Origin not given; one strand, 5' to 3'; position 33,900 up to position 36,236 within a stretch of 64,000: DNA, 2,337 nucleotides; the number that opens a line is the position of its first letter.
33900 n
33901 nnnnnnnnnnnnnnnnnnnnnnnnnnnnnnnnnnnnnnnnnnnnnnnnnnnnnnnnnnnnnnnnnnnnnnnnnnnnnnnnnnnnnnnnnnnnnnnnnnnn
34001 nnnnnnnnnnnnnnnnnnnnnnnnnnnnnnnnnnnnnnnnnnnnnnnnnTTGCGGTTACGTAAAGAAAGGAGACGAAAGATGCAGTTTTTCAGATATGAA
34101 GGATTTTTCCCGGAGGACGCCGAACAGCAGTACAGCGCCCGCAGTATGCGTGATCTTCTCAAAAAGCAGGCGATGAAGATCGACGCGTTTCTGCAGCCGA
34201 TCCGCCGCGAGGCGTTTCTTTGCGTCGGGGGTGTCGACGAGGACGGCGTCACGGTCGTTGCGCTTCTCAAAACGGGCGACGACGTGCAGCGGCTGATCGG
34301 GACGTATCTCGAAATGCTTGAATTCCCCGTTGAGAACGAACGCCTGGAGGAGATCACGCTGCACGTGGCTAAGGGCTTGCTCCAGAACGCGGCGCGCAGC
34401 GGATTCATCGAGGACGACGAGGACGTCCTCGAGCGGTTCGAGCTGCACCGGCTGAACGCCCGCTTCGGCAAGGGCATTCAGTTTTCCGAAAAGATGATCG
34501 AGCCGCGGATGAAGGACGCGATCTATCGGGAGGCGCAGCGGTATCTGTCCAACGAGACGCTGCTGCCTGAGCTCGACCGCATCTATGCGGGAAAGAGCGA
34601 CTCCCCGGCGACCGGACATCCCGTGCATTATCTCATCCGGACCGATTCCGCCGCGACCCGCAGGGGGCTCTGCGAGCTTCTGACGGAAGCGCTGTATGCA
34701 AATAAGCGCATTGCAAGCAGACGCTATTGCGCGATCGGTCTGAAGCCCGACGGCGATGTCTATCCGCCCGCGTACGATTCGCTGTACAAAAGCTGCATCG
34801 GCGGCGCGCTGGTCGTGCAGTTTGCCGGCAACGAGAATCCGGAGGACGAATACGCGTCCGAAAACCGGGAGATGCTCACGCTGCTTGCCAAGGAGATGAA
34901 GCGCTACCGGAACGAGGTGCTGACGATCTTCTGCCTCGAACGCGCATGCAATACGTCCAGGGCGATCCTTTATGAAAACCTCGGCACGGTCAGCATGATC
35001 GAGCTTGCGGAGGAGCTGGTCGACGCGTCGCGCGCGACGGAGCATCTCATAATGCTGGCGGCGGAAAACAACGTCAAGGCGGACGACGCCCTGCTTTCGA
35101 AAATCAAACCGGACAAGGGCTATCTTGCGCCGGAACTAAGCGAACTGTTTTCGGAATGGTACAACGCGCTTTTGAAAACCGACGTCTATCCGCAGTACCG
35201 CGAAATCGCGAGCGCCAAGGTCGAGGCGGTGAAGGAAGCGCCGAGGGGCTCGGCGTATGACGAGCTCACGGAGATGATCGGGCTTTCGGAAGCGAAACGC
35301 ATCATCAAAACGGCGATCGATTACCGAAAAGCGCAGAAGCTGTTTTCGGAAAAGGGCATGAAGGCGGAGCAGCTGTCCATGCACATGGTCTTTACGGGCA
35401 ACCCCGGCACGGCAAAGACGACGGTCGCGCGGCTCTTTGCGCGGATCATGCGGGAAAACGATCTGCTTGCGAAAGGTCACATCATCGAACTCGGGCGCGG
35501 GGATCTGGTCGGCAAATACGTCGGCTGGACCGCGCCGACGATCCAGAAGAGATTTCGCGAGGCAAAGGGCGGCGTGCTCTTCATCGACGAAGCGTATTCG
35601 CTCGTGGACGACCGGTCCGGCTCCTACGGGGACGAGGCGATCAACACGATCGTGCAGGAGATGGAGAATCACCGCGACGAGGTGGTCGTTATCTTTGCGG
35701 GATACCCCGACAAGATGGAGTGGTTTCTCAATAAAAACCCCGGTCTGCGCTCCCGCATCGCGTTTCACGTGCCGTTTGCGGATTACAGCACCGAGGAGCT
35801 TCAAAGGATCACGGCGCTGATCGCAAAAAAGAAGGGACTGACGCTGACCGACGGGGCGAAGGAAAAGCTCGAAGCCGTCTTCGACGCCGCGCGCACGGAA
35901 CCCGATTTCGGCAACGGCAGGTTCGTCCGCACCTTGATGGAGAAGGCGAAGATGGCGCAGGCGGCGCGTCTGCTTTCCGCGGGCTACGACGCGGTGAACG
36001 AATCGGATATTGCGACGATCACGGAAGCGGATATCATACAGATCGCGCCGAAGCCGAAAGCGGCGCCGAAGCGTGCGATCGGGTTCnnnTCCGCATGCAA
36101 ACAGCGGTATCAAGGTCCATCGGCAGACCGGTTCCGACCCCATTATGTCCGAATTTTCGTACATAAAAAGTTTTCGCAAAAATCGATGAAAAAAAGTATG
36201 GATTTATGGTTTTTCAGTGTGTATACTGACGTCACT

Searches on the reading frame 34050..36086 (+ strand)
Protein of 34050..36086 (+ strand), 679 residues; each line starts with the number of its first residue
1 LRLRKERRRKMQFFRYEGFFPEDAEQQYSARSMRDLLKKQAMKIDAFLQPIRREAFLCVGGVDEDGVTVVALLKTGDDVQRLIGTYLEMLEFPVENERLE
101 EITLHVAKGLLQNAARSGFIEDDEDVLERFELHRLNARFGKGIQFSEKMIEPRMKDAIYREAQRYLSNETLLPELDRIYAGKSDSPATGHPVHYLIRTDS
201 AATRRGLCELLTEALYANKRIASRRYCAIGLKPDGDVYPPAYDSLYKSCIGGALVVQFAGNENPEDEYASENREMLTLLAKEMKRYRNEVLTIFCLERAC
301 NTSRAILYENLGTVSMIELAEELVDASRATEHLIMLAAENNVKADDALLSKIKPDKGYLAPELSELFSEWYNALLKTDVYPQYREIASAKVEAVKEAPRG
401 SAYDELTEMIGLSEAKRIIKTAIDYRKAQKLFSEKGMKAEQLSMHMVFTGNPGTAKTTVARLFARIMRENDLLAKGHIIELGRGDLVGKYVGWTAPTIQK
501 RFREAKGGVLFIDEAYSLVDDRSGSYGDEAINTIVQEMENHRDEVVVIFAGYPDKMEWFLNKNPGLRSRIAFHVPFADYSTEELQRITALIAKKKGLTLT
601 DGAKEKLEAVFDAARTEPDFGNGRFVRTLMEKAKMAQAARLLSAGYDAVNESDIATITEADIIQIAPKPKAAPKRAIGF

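Call 73: search_protein_families(library=ncbifam, proteins=[window:34050-36086:+], max_evalue=1e-10)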
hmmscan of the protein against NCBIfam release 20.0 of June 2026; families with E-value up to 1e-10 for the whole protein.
window:34050-36086:+ (679 aa): 3 families
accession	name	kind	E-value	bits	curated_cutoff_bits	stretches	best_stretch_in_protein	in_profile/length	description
TIGR02881.1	spore_V_K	equivalog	1e-77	260.7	422.95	1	404-662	3-261/261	stage V sporulation protein K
TIGR02880.1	cbbX_cfxQ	equivalog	1.9e-73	247.2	459.25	1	407-663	22-279/284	CbbX protein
TIGR03922.1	T7SS_EccA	equivalog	2e-62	211.5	466.65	1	402-664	271-550/557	type VII secretion AAA-ATPase EccA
